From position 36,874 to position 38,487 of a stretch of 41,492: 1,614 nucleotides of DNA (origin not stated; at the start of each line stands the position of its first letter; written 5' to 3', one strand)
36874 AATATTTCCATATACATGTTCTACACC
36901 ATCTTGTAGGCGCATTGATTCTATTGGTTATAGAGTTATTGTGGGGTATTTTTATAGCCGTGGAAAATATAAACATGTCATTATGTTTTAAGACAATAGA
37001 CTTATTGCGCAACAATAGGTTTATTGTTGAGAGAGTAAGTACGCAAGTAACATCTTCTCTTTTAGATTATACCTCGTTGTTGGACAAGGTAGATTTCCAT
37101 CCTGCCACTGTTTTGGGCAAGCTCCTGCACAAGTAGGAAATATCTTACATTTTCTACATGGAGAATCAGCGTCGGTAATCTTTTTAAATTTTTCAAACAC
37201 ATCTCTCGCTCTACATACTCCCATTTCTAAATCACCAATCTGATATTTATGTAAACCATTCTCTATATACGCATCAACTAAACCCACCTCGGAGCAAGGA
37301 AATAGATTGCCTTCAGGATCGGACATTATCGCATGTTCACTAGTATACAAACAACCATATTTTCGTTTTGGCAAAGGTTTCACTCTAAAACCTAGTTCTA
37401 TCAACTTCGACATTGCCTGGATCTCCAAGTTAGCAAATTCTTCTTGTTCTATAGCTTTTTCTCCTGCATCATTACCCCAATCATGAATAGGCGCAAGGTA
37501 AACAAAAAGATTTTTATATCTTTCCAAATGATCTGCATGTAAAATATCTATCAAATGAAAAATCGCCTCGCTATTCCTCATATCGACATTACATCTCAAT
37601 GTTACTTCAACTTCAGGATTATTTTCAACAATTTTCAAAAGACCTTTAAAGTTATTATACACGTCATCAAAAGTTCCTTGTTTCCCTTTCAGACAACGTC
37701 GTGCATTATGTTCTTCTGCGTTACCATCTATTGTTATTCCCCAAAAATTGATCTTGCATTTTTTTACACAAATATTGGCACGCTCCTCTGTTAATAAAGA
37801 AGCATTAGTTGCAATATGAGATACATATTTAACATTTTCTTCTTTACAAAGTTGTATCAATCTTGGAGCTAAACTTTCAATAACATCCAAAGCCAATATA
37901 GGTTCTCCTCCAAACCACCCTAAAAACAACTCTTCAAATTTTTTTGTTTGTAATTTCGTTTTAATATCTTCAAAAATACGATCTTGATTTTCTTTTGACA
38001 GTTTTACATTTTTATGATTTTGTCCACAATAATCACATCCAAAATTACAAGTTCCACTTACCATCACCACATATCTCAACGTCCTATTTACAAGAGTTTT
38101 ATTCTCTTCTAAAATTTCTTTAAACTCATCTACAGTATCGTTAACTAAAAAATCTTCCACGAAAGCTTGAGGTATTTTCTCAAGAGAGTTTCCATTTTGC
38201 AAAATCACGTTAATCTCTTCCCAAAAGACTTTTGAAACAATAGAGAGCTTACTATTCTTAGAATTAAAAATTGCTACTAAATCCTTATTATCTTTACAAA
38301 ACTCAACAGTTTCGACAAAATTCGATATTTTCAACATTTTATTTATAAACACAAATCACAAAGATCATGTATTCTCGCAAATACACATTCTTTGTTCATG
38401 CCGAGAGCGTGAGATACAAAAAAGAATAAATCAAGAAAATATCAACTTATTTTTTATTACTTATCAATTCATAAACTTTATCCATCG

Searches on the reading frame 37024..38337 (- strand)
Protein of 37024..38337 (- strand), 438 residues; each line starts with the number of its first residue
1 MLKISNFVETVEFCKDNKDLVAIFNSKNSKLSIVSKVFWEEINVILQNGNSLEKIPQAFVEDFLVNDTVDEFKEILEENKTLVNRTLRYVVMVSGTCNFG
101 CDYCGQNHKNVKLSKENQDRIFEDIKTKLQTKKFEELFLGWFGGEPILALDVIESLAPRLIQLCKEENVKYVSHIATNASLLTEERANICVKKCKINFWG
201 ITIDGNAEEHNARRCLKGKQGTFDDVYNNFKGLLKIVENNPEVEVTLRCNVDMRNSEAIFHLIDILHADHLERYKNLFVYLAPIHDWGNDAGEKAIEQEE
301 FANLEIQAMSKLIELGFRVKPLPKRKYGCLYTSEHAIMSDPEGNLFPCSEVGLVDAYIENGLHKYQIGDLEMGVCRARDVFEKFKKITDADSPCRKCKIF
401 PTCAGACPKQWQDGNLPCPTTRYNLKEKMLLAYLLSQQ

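Call 11: search_protein_families(library=pfam, proteins=[window:37024-38337:-], max_evalue=0.01)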
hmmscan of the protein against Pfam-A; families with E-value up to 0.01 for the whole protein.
window:37024-38337:- (438 aa): 2 families
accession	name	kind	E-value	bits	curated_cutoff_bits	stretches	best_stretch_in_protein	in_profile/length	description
PF04055.27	Radical_SAM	-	6.4e-10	39.9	29.5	1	93-235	3-138/166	Radical SAM superfamily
PF13353.11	Fer4_12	-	2.8e-06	28.1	22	1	87-216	6-126/137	4Fe-4S single cluster domain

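Call 12: search_protein_families(library=ncbifam, proteins=[window:37024-38337:-], max_evalue=0.01)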
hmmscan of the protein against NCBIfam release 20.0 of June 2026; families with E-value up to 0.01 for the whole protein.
window:37024-38337:- (438 aa): 51 families (the best 25 are shown)
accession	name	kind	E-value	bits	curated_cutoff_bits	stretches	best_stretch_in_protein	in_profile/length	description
TIGR04463.1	rSAM_vs_C_rich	equivalog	3.6e-59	200.7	525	1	23-431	14-426/438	TIGR04463 family radical SAM/SPASM RiPP maturase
TIGR04334.1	rSAM_Clo7bot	equivalog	1.2e-49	169.1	600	1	24-435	19-435/440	radical SAM/SPASM domain Clo7bot peptide maturase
NF038107.1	rSAM_NF038107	equivalog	3.2e-39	134.9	600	1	3-407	2-400/444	Cys-every-fifth radical SAM/SPASM peptide maturase CefB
NF052473.1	rSAM_FlmE_OhkG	exception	6.1e-35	120.8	500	1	23-436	20-458/481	FlmE/OhkG family radical SAM/SPASM peptide maturase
NF047865.1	rSAM_PapB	equivalog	9.4e-31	107.2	340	1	91-409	7-318/330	PapB family radical SAM/SPASM ranthipeptide maturase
TIGR04280.1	geopep_mat_rSAM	hypoth_equivalog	1e-26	93.9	400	1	3-408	2-393/428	geopeptide radical SAM maturase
TIGR04064.1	rSAM_nif11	equivalog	3.6e-19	68.8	518.7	1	46-239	34-230/459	nif11-like peptide radical SAM maturase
TIGR04068.1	rSAM_ocin_clost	equivalog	2.8e-17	62.7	500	1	53-255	48-251/462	Cys-rich peptide radical SAM maturase CcpM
TIGR03942.1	sulfatase_rSAM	equivalog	4.9e-17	62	349.45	2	93-270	7-183/363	anaerobic sulfatase maturase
TIGR04115.1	rSAM_Cxxx_rpt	equivalog_domain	6.2e-17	62.1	350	1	92-411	7-330/359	radical SAM peptide maturase, CXXX-repeat target family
NF041298.1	rSAM_mat_DynA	equivalog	7.5e-17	61.3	450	1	91-264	5-172/356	dynobactin maturation radical SAM/SPASM protein DynA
TIGR03906.1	quino_hemo_SAM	equivalog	2.8e-16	59.2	453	1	34-247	39-256/467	quinohemoprotein amine dehydrogenase maturation protein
TIGR03974.1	rSAM_six_Cys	equivalog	5.9e-15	55.1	425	1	30-408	47-417/451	thioether cross-link-forming SCIFF peptide maturase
TIGR03978.1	rSAM_paired_1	equivalog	1.5e-14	53.6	370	1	77-236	73-230/466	His-Xaa-Ser system radical SAM maturase HxsB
NF041707.1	rSAM_YhhB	equivalog_domain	1.1e-13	50.9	445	1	91-243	6-161/369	cyclophane-forming radical SAM/SPASM peptide maturase YhhB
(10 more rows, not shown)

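Call 13: find_homologous_proteins(query=window:37024-38337:-, max_evalue=1e-10)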
Query window:37024-38337:- (438 aa): 393 proteins with E <= 1e-10 among 4420 candidates; the best 120 are listed.
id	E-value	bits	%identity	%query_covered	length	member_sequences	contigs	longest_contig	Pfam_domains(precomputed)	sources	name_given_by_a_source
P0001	1.0e-273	926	89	100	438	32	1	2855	PF04055.28,PF13353.12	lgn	-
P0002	2.6e-247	839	81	100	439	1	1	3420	PF04055.28,PF13353.12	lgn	-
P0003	6.1e-239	811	77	100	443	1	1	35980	PF04055.28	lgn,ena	-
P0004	9.1e-153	527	63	84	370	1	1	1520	-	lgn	-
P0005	3.5e-119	417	44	98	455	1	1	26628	PF04055.28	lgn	-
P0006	8.8e-101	356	40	100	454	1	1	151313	PF04055.28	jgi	jgi:uncharacterized protein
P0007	2.5e-94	335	51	68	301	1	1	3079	PF04055.28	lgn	-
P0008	3.2e-81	292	36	98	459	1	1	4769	PF04055.28,PF13353.12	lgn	-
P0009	1.7e-78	283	36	89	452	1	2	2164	PF04055.28,PF13353.12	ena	-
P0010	5.0e-78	281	35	100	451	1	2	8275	PF04055.28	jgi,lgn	-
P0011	6.4e-78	281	35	100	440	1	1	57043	PF04055.28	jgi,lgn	jgi:uncharacterized protein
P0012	6.7e-76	274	35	98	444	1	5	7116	PF04055.28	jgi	jgi:uncharacterized protein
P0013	8.2e-74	267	35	94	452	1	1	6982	PF04055.28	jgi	jgi:uncharacterized protein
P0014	2.0e-72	263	35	99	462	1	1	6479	PF04055.28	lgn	-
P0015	2.7e-72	262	34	99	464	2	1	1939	PF04055.28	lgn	-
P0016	1.7e-71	259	34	100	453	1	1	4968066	PF04055.28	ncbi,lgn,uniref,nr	ncbi:radical SAM/SPASM domain-containing protein [Aureimonas sp. SA4125]|uniref:radical SAM/SPASM do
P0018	9.7e-70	254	33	96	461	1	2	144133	PF04055.28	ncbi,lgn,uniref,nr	ncbi:hypothetical protein LMG31506_04855 [Cupriavidus yeoncheonensis]|uniref:Radical SAM core domain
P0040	4.9e-61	225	30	96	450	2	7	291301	PF04055.28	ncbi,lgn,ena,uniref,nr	ncbi:radical SAM/SPASM domain-containing protein [Flavobacterium sp. Root420]|uniref:radical SAM/SPA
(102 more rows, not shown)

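Call 15: find_encoding_contigs(protein=P0003, flank=10000, max_places=3)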
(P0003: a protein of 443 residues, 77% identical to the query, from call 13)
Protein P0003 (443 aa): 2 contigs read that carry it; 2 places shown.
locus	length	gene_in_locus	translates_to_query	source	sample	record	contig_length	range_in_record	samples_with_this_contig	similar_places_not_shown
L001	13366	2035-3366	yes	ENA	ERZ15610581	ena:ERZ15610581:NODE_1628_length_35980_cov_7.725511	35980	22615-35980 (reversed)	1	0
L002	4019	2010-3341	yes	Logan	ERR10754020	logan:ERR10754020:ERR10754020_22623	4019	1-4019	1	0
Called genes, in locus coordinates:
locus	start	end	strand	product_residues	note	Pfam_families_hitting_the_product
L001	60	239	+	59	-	-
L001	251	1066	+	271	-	-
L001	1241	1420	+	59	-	-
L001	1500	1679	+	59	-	-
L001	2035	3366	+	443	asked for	PF04055:Radical_SAM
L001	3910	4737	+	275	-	PF19515:DUF6048 (weak)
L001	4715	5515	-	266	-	PF07934:OGG_N, PF00730:HhH-GPD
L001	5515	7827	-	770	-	PF01588:tRNA_bind, PF03483:B3_4, PF03484:B5, PF17759:tRNA_synthFbeta, PF03147:FDX-ACB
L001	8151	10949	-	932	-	PF07549:Sec_GG (faint), PF21760:SecD_1st, PF22599:SecDF_P1_head, PF03176:MMPL (weak), PF02355:SecD_SecF_C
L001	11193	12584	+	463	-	PF01235:Na_Ala_symp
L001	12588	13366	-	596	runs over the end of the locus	PF01807:Zn_ribbon_DnaG, PF08275:DNAG_N, PF01751:Toprim, PF13155:Toprim_2, PF13362:Toprim_3 (faint), PF13662:Toprim_4, PF28534:DUF8430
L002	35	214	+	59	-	-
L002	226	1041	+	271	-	-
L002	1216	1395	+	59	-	-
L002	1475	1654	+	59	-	-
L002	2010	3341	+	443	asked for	PF04055:Radical_SAM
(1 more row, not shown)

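Call 16: find_encoding_contigs(protein=P0001, flank=5000, max_places=3)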
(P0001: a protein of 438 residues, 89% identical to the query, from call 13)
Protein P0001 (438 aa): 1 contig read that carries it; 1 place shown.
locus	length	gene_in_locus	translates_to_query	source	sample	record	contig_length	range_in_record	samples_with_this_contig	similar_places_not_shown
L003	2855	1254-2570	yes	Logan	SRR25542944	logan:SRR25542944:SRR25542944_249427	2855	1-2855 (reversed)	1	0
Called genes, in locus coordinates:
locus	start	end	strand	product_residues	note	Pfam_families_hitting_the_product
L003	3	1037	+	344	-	?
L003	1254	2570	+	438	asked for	PF04055:Radical_SAM, PF13353:Fer4_12 (weak)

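Call 17: find_encoding_contigs(protein=P0002, flank=5000, max_places=3)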
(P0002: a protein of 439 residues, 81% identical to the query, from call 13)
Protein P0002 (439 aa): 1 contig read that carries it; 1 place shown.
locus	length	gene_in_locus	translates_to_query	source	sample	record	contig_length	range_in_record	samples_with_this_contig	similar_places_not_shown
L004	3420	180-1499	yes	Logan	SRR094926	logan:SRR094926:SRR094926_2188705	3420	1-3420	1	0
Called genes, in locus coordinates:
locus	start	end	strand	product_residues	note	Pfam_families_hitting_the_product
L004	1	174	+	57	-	?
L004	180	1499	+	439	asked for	PF04055:Radical_SAM, PF13353:Fer4_12 (weak)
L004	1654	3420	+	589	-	?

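Call 35: find_encoding_contigs(protein=P0005, flank=6000, max_places=2)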
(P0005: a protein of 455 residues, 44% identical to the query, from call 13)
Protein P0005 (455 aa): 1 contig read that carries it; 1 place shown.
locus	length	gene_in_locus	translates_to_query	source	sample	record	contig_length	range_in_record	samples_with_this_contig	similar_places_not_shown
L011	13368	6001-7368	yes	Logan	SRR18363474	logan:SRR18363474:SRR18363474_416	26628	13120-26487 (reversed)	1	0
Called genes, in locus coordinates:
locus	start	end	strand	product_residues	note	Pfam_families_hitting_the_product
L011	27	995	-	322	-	PF01300:Sua5_yciO_yrdC, PF03481:Sua5_C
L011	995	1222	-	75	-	PF01197:Ribosomal_L31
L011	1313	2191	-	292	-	PF07505:DUF5131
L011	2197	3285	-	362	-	PF02463:SMC_N (faint), PF00005:ABC_tran, PF13304:AAA_21 (faint), PF08402:TOBE_2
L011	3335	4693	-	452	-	PF01554:MatE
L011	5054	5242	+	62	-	-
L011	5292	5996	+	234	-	-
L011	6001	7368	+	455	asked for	PF04055:Radical_SAM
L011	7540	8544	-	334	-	PF02540:NAD_synthase (weak), PF02568:ThiI (weak), PF03054:tRNA_Me_trans, PF06508:QueC (weak), PF20259:tRNA_Me_trans_M, PF20258:tRNA_Me_trans_C (weak)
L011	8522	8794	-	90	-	PF10073:GapR_DNA-bd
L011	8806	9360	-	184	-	PF00625:Guanylate_kin, PF01926:MMR_HSR1 (faint)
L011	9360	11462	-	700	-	PF01138:RNase_PH, PF03725:RNase_PH_C (weak), PF03726:PNPase, PF01138:RNase_PH, PF00013:KH_1, PF00575:S1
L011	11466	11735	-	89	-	PF00312:Ribosomal_S15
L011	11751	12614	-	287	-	PF01509:TruB_N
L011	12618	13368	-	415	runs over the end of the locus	PF00579:tRNA-synt_1b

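Call 36: find_encoding_contigs(protein=P0006, flank=6000, max_places=2)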
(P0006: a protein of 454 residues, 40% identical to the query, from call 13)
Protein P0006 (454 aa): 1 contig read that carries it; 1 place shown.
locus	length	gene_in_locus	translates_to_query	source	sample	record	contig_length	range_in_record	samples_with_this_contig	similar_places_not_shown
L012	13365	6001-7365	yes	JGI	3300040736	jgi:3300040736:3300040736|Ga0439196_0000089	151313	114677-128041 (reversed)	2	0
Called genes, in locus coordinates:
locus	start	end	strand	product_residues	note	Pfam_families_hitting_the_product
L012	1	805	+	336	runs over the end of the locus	PF00106:adh_short (faint), PF01073:3Beta_HSD, PF01370:Epimerase, PF02719:Polysacc_synt_2, PF04321:RmlD_sub_bind, PF16363:GDP_Man_Dehyd, PF13460:NAD_binding_10, PF07993:NAD_binding_4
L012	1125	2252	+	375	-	PF00226:DnaJ, PF01556:DnaJ_C, PF00684:DnaJ_CXXCXGXG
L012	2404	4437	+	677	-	PF05192:MutS_III, PF00488:MutS_V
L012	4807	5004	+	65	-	-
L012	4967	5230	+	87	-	-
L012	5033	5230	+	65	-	-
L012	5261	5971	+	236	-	PF13349:DUF4097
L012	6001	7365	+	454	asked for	PF04055:Radical_SAM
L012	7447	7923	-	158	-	-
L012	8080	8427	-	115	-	-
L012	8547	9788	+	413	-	PF02403:Seryl_tRNA_N, PF00587:tRNA-synt_2b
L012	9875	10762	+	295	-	PF01882:DUF58, PF13519:VWA_2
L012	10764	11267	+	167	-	-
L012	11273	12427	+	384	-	PF04055:Radical_SAM, PF06969:HemN_C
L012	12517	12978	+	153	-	PF01243:PNPOx_N (weak)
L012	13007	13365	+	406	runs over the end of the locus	-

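Call 40: find_related_loci(query=A5, collection=genome_contigs, flank=4000)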
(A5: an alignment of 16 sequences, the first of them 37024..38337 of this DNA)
Query A5 (438 aa) in genome_contigs; peptide patterns used: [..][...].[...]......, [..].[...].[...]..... (x = any residue, [..] = any of these).
373 stretches matched a pattern; 268 encode a relative of the query (tblastn E <= 1e-3); the best 80 are kept; 80 distinct loci.
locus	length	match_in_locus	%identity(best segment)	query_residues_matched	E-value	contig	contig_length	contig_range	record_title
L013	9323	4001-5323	34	1-438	7e-88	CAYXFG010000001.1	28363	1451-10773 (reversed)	MAG TPA_asm: uncultured Holosporaceae bacterium isolate SRP298887_co1_353 genome assembly, contig: NODE_1369_length_2836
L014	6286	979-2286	35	2-433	5e-85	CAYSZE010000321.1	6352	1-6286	MAG TPA_asm: uncultured Oligoflexia bacterium isolate SRP135725_co2_645 genome assembly, contig: k141_6498687, whole gen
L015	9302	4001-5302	35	2-433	7e-84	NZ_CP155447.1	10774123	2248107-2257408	Singulisphaera sp. Ch08 chromosome, complete genome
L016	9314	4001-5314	35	2-437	2e-81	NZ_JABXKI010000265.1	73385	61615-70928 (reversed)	MAG: Nostoc sp. NMS4 NODE_623_length_73385_cov_15.546, whole genome shotgun sequence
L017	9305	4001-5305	34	2-431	3e-81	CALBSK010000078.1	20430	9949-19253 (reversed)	MAG TPA_asm: uncultured Alphaproteobacteria bacterium isolate SRR6231180_bin.20_CONCOCT_v1.1_MAG genome assembly, contig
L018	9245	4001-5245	35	22-437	6e-81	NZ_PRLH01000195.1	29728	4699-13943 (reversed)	Cyanothece sp. BG0011 unitig_11, whole genome shotgun sequence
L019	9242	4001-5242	35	23-437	7e-81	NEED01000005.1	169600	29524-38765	Unicellular cyanobacterium SU2 NODE_12_length_169600_cov_86.4437_com, whole genome shotgun sequence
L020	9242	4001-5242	35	23-437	6e-81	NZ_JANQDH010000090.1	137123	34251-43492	Chrysosporum bergii ANA360D k141_547, whole genome shotgun sequence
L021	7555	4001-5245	35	22-437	3e-80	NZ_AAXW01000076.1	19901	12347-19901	Crocosphaera chwakensis CCY0110 1101676644543, whole genome shotgun sequence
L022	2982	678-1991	34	2-437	8e-82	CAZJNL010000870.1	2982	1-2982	MAG TPA_asm: uncultured Oscillatoria sp. isolate SRP220891_co5_255 genome assembly, contig: NODE_39817_length_2982_cov_6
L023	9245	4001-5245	35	22-437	1e-79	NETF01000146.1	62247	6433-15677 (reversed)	Unicellular cyanobacterium SU3 NODE_36_length_62247_cov_99.8586_comp, whole genome shotgun sequence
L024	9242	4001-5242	35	23-437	1e-79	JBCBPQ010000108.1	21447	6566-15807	MAG: Cyanobacteria bacterium J06633_8 k141_642720_length_21447_cov_40.9568, whole genome shotgun sequence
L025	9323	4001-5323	34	2-437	2e-79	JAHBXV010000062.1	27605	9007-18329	MAG: Planctomycetaceae bacterium isolate ACE_PLA28 PLA28_62, whole genome shotgun sequence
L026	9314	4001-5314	34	2-437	6e-79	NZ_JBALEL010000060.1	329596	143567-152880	MAG: Nostoc sp. isolate P6236 bin 11 NODE_6_length_329596_cov_35.398551, whole genome shotgun sequence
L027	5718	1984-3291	34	2-433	4e-79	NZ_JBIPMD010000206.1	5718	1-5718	MAG: Silvanigrella sp. isolate ME2015-11-03_3300035190_group6_bin73 Rohwer_bin1148_scaffold_8689_c1, whole genome shotgu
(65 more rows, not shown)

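Call 51: find_related_loci(query=A6, collection=metagenome_contigs, flank=4000)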
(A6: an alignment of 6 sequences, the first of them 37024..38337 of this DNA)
Query A6 (438 aa) in metagenome_contigs; peptide patterns used: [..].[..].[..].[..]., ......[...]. (x = any residue, [..] = any of these).
600 stretches matched a pattern (row limit reached: there are more); 545 encode a relative of the query (tblastn E <= 1e-3); the best 80 are kept; 80 distinct loci.
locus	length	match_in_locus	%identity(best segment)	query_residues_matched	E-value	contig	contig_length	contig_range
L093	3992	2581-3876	35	2-431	5e-72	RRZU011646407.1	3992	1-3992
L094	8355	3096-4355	34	13-434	1e-64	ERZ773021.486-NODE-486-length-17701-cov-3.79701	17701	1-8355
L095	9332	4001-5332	30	1-438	5e-56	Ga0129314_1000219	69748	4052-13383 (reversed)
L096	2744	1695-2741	32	75-425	6e-56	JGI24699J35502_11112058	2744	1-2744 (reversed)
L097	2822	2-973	29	99-432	2e-49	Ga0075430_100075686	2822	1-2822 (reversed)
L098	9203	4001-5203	30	33-430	2e-44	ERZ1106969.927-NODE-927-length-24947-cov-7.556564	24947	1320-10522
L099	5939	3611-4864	28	1-430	3e-43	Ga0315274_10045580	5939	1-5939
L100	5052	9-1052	29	72-433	3e-42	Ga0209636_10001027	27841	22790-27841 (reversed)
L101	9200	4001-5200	31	23-430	2e-39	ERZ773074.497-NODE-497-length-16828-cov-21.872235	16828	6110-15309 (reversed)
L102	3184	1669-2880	27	18-430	9e-39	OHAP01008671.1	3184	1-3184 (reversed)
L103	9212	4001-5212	27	18-430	1e-38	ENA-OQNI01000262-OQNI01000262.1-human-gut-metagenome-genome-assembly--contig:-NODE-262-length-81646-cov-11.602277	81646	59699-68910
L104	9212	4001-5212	27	18-430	1e-38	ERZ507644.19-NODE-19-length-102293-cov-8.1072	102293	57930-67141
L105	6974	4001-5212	27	18-430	1e-38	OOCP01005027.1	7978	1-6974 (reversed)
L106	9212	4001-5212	27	18-430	1e-38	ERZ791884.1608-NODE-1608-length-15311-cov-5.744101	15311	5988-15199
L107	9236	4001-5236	27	3-409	9e-39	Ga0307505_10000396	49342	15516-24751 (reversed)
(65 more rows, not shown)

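Call 57: search_solved_structures(query=window:37024-38337:-, max_evalue=0.00001)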
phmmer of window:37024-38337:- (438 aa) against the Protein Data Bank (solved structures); distinct sequences matched with E-value up to 0.00001: 1.
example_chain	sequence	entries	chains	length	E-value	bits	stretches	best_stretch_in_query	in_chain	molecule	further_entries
5wgg_A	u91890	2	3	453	1.8e-09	40.2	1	70-409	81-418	Radical SAM domain protein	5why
